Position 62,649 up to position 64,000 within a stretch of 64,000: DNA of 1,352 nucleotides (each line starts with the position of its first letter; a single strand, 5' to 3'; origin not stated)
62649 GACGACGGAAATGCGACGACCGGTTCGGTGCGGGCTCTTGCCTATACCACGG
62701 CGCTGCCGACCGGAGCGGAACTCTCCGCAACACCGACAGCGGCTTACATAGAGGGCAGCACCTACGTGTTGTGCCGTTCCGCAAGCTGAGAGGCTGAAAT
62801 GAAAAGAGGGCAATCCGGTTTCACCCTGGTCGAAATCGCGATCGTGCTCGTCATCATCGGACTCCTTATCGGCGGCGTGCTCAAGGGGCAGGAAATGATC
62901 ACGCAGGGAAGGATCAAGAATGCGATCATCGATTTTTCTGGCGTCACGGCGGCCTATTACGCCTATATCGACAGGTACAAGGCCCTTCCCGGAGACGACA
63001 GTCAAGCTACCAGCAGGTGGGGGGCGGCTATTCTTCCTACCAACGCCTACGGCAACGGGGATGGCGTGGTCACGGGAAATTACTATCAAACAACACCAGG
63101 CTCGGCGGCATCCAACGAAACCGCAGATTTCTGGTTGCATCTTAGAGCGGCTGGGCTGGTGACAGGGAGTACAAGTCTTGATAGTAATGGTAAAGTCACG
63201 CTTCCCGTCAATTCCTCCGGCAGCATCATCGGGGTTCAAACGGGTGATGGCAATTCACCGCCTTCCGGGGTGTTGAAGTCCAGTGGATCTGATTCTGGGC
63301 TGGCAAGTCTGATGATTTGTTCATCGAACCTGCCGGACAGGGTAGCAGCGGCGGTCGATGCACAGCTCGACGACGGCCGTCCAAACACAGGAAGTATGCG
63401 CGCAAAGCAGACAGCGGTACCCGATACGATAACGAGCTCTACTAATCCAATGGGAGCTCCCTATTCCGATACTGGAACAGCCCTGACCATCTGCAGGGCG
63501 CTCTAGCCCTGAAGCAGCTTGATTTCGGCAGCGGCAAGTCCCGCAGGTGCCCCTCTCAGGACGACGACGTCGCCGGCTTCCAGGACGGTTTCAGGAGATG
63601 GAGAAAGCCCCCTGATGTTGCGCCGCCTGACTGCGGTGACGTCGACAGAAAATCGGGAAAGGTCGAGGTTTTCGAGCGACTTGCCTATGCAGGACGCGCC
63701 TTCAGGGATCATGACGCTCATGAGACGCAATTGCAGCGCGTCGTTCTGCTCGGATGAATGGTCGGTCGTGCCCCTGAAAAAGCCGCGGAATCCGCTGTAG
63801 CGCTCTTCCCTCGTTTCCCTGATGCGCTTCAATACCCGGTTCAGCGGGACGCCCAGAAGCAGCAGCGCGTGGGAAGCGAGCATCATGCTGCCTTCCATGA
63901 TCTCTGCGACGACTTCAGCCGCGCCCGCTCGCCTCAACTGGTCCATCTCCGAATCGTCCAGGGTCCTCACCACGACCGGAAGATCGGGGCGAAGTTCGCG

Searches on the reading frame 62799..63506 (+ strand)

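Call 68: search_protein_families(library=pfam, proteins=[window:62799-63506:+], max_evalue=0.00001)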
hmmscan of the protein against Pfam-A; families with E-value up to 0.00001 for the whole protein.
window:62799-63506:+ (235 aa): 1 family
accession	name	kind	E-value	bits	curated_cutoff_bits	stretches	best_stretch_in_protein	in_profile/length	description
PF07963.17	N_methyl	-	3.9e-07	29.8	21.2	1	3-28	2-27/27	Prokaryotic N-terminal methylation motif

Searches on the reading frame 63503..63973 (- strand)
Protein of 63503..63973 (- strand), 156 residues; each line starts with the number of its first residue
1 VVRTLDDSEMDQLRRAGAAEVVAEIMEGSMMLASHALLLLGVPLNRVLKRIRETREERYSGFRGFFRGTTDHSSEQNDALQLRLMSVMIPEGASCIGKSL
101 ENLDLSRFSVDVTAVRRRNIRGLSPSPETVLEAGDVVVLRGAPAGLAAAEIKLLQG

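Call 68: search_protein_families(library=pfam, proteins=[window:63503-63973:-], max_evalue=0.00001)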
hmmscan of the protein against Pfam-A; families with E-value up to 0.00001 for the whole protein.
window:63503-63973:- (156 aa): 1 family
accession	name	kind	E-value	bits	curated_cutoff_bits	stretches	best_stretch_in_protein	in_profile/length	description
PF02080.26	TrkA_C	-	1.9e-12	47.3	27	1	84-149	1-66/71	TrkA-C domain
